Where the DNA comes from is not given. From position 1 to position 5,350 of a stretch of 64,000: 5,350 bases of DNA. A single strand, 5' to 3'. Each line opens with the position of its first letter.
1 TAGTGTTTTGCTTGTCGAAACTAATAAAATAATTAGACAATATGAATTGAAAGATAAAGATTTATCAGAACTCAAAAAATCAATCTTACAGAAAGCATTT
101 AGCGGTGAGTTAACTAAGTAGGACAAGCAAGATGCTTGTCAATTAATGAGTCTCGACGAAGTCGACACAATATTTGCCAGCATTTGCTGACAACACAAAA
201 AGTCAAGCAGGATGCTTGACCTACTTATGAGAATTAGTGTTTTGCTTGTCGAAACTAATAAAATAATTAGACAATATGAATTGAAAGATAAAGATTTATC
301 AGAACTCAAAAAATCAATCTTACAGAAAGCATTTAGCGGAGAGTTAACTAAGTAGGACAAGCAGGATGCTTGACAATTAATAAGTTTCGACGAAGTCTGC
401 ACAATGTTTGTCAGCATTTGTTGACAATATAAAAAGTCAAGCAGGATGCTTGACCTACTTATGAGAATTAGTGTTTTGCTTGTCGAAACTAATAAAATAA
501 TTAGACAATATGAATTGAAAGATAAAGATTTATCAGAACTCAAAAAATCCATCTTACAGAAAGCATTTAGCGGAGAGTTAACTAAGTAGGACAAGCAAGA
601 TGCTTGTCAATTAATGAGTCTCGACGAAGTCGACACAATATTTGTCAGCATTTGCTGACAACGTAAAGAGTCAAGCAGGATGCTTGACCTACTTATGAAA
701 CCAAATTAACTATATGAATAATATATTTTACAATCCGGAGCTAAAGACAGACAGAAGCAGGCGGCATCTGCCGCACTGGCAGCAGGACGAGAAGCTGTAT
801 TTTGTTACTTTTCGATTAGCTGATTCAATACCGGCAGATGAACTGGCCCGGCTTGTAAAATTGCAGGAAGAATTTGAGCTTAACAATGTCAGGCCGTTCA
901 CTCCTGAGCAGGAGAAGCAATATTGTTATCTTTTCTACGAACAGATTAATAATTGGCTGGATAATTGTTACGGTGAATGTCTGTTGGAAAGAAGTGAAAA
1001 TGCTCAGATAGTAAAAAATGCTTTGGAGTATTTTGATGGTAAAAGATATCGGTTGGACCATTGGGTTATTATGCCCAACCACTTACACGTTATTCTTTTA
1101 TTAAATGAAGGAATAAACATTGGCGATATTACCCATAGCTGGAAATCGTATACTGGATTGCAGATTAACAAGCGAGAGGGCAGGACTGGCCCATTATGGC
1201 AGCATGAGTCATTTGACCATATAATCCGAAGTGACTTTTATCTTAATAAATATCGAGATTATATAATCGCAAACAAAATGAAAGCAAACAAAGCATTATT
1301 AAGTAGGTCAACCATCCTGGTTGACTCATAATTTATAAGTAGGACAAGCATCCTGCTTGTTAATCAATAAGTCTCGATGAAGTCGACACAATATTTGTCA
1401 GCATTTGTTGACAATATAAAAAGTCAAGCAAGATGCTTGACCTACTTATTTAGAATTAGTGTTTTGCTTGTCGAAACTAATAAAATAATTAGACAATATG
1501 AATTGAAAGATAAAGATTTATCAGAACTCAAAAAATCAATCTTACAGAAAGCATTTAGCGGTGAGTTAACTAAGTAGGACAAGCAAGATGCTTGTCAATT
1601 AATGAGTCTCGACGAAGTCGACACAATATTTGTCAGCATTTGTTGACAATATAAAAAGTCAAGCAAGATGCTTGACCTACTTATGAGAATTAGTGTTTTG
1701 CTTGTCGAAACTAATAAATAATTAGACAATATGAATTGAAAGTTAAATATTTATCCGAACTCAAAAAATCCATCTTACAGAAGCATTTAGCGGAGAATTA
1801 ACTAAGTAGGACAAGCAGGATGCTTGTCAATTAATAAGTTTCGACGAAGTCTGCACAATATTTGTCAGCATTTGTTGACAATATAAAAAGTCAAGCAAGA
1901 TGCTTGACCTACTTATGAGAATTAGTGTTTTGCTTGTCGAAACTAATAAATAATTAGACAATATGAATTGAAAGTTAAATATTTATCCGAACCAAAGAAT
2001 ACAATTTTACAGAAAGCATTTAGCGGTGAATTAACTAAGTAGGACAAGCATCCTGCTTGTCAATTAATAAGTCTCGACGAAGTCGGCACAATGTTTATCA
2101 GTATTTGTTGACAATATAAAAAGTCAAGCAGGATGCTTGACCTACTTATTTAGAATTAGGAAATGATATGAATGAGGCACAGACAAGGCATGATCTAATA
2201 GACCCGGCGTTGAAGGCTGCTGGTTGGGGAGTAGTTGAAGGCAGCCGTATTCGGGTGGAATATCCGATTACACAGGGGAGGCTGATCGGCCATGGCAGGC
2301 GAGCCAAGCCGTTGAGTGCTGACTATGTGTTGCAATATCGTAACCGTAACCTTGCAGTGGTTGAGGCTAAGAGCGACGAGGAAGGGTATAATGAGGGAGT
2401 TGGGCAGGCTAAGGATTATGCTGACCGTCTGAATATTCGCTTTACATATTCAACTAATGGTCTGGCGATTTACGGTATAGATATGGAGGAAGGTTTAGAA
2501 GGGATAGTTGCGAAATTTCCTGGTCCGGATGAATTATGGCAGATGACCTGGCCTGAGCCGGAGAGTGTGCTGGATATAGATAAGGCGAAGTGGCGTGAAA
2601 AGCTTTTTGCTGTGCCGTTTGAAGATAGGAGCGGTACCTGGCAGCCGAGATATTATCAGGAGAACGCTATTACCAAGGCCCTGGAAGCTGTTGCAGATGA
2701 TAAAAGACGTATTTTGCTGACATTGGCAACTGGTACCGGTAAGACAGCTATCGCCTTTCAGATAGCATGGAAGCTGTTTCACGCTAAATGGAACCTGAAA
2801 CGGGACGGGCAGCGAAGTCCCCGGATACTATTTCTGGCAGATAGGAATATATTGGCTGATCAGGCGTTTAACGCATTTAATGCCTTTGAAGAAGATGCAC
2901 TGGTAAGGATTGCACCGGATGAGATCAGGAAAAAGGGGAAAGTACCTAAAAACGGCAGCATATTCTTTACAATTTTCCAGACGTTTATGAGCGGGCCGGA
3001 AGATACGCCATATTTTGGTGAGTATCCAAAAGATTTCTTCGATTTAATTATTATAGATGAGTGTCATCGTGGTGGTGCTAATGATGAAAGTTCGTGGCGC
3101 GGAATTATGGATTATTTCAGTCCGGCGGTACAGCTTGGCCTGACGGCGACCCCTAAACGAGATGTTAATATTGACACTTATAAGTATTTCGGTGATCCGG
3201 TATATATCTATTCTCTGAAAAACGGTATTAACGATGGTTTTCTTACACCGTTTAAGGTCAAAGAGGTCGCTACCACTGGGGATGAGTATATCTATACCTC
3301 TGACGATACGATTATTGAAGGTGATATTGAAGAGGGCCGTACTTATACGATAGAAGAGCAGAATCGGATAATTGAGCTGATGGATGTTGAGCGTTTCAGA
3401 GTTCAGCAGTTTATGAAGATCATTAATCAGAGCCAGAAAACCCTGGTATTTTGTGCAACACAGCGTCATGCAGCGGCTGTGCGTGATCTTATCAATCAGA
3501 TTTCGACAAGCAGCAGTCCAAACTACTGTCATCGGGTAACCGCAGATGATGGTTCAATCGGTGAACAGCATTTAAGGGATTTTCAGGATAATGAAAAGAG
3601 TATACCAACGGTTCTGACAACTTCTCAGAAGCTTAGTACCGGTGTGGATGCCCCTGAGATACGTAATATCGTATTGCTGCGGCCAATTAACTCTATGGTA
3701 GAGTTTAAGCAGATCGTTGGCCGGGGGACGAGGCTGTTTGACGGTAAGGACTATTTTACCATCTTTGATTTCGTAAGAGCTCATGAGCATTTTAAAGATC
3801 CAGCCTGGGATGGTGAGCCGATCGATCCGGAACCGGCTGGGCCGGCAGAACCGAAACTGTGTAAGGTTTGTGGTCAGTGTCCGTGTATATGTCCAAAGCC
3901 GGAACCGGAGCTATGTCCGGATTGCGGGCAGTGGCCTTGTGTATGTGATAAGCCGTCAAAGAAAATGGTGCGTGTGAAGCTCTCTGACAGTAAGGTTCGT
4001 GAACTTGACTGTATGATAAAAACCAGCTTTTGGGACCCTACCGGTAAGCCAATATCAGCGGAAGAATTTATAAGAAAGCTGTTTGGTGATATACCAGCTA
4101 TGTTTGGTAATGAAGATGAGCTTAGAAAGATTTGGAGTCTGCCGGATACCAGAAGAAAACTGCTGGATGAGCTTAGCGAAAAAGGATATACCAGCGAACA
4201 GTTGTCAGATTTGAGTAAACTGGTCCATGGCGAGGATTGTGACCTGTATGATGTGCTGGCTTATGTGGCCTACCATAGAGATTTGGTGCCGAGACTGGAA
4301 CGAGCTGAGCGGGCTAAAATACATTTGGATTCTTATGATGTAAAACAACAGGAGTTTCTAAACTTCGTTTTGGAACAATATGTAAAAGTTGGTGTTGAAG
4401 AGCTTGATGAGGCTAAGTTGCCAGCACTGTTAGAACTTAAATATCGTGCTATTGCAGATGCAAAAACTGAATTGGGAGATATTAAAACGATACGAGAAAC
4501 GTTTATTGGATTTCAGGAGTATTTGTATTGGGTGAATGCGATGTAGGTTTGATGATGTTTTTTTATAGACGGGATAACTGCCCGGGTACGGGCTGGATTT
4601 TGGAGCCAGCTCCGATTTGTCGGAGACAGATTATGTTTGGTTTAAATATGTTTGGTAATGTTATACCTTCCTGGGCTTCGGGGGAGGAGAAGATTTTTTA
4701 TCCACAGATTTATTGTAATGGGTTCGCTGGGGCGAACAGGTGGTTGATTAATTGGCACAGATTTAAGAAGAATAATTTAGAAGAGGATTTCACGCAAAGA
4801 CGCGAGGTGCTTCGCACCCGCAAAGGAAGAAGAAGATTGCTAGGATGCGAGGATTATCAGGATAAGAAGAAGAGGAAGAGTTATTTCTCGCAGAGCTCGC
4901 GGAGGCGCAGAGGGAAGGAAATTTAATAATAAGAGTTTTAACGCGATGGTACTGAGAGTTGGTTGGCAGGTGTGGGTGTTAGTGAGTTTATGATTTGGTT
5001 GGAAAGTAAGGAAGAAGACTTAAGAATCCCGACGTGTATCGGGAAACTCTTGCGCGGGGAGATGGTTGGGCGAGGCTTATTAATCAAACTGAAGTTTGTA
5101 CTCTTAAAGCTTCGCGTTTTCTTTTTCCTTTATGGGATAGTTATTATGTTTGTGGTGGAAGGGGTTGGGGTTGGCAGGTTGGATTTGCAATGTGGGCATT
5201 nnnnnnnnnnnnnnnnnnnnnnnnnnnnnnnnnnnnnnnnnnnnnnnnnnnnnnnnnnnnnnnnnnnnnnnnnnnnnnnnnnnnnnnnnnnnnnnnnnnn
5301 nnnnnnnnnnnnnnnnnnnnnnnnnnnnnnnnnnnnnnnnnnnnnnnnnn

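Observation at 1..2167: Tandem amplification of an 'hsdS 3' end + REP doublet' unit between hsdS and hsdR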

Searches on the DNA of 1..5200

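Call 47: search_rna_families(source=window, start=1, end=5200, threshold=evalue, max_evalue=0.1)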
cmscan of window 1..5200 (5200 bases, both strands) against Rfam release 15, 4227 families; matches with E-value up to 0.1: 1.
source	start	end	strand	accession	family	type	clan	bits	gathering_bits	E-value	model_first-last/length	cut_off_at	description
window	2028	2154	-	RF04118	MIR9481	Gene; miRNA;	-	38.4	130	1.2e-05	1-135/135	no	MIR9481 microRNA precursor family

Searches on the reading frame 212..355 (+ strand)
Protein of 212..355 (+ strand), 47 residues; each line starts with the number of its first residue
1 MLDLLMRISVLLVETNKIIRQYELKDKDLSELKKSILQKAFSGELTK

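Call 4: search_protein_families(library=pfam, proteins=[window:212-355:+], max_evalue=1)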
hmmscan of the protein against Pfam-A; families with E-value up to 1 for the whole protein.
window:212-355:+ (47 aa): 1 family
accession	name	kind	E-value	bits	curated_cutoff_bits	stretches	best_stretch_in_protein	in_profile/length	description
PF14580.12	LRR_9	-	0.058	13.4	30.5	1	3-45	61-103/175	Leucine-rich repeat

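Call 13: search_dna_similar(query=window:230-352:+, collection=plasmids, mode=protein, max_evalue=10, max_rows=25)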
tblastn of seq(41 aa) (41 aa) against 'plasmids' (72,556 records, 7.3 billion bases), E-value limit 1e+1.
No match.

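Call 14: search_solved_structures(query=window:227-352:+, max_evalue=10, show_alignments=3)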
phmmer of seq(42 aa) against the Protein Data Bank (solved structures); distinct sequences matched with E-value up to 10: 0.

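Call 15: find_homologous_proteins(query=window:230-352:+, max_evalue=0.1)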
Query seq(41 aa) (41 aa): 16 proteins with E <= 0.1 among 34 candidates.
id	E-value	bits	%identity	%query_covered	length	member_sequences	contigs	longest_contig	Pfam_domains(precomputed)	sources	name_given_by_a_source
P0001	2.1e-16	74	100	100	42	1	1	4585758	-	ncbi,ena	-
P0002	9.5e-5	39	65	90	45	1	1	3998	-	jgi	jgi:type I restriction enzyme S subunit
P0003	9.9e-4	36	68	83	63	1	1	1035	-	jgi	jgi:type I restriction enzyme S subunit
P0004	1.4e-3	35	60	98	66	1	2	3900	PF01420.26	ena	-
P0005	1.5e-3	35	76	80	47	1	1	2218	-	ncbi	ncbi:hypothetical protein LCGC14_2003980, partial [marine sediment metagenome]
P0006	5.1e-3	34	59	95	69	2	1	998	-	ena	-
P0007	8.0e-3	33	62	95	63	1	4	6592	-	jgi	-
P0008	8.1e-3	33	62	95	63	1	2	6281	-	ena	-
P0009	1.1e-2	33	100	32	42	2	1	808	-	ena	-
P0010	1.9e-2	32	69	78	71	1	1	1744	-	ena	-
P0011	2.6e-2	32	56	95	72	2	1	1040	-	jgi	jgi:type I restriction enzyme S subunit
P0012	3.4e-2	31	55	98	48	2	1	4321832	-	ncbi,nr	ncbi:hypothetical protein [Psychroflexus torquis]|nr:hypothetical protein [Psychroflexus torquis]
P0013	4.6e-2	31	100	29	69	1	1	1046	-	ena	-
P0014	6.5e-2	30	90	51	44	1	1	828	-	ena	-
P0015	7.8e-2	30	53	98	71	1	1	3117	-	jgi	jgi:type I restriction enzyme S subunit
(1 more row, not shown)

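Call 16: find_encoding_contigs(protein=P0001, flank=10000, max_places=10)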
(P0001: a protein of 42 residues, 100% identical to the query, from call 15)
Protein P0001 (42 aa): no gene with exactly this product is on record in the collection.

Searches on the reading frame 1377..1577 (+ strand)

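Call 4: search_protein_families(library=pfam, proteins=[window:1377-1577:+], max_evalue=1)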
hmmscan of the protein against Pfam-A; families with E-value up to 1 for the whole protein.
window:1377-1577:+ (66 aa): 1 family
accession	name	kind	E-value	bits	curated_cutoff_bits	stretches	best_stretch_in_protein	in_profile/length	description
PF14580.12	LRR_9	-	0.028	14.4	30.5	1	10-64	49-103/175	Leucine-rich repeat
